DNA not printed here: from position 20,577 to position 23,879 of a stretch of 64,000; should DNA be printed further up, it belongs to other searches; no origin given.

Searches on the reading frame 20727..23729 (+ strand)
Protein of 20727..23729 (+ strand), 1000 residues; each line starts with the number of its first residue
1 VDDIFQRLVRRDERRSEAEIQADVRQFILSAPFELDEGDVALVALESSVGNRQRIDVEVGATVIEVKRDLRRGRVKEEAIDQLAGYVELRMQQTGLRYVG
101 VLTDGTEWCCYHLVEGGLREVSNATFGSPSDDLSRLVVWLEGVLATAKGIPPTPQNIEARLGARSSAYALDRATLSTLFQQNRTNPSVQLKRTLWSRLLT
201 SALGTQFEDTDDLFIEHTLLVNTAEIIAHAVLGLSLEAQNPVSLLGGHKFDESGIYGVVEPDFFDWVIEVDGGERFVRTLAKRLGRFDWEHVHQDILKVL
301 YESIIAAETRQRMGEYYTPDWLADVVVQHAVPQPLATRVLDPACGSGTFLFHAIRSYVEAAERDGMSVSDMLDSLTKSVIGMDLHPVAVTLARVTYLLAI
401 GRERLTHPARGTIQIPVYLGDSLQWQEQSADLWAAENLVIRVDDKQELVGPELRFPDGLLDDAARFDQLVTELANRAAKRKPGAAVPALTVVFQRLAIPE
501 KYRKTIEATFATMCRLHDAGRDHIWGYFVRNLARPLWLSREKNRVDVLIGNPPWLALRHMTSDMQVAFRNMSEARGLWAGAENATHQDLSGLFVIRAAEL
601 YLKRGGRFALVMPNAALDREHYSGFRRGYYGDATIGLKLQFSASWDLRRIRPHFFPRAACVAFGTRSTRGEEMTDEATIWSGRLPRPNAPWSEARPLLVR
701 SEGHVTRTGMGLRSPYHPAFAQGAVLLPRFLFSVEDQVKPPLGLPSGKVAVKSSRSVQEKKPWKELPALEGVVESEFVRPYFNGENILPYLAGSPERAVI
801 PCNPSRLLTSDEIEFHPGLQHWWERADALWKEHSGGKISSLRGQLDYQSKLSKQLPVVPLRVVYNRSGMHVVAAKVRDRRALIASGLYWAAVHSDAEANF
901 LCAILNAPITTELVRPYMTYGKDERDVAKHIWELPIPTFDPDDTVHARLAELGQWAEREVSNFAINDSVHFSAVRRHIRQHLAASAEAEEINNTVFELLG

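Call 7: search_protein_families(library=pfam, proteins=[window:20727-23729:+], max_evalue=0.1)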
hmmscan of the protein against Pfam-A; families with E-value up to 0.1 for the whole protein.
window:20727-23729:+ (1000 aa): 5 families
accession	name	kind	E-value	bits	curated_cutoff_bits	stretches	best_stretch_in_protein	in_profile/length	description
PF02384.22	N6_Mtase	-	3.1e-14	53.4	20.4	2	294-398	3-99/311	N-6 DNA Methylase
PF07669.17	Eco57I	-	1.3e-07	32.3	25.3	1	379-627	3-151/171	Eco57I restriction-modification methylase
PF20473.4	MmeI_Mtase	-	3.5e-05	23.5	27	1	337-396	21-82/259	MmeI, DNA-methyltransferase domain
PF01170.24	UPF0020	-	0.0025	18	22.3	0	322-393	16-93/197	RMKL-like, methyltransferase domain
PF13847.12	Methyltransf_31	-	0.03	14.5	27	1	337-393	5-45/145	Methyltransferase domain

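Call 8: search_protein_families(library=padloc, proteins=[window:20727-23729:+], max_evalue=0.1)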
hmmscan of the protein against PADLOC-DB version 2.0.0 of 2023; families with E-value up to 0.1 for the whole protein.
window:20727-23729:+ (1000 aa): 72 families (the best 25 are shown)
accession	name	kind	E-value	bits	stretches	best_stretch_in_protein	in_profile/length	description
PDLC03630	REase_MTase_IIG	-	1.9e-77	259.1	2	247-628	296-693/1100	Type IIG restriction enzyme-methyltransferase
PDLC03580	REase_II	-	2.5e-41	139.5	2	247-627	304-705/1112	Type II restriction enzyme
PDLC03625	REase_MTase_IIG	-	1.5e-33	113.7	1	292-619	384-701/1109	Type IIG restriction enzyme-methyltransferase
PDLC03338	MTase_II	-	4.7e-16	56.6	2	280-429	97-244/604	Type II methyltransferase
PDLC04134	mad2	-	5.6e-16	56.4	2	279-395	236-332/492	mads_2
PDLC03348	MTase_II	-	4.1e-14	50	1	291-412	198-325/727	Type II methyltransferase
PDLC03021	MTase_I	-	4.8e-14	50.1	1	285-394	133-243/491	Type I methyltransferase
PDLC03026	MTase_I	-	5.9e-14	50.1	1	277-398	103-227/487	Type I methyltransferase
PDLC03267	MTase_II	-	2.9e-13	47.6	2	537-622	98-179/539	Type II methyltransferase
PDLC03318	MTase_II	-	1.1e-12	45.1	1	262-354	292-383/723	Type II methyltransferase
PDLC02529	PglX|PglXI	-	3.6e-12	42.8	1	336-429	228-325/1189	PglX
PDLC03335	MTase_II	-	6.7e-11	39.5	2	296-396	62-158/607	Type II methyltransferase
PDLC02643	DrmMI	-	4.2e-10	36.1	1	538-614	863-934/1347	DrmMI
PDLC03025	MTase_I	-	9.9e-10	35.7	1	297-398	144-241/569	Type I methyltransferase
PDLC03623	REase_MTase_IIG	-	2.4e-09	33.6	1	286-399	276-394/1022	Type IIG restriction enzyme-methyltransferase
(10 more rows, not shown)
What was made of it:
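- Checked: Upstream is a type IIG R-M enzyme at 20727-23729 (PADLOC REase_MTase_IIG, E 1.9e-77, call 8).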
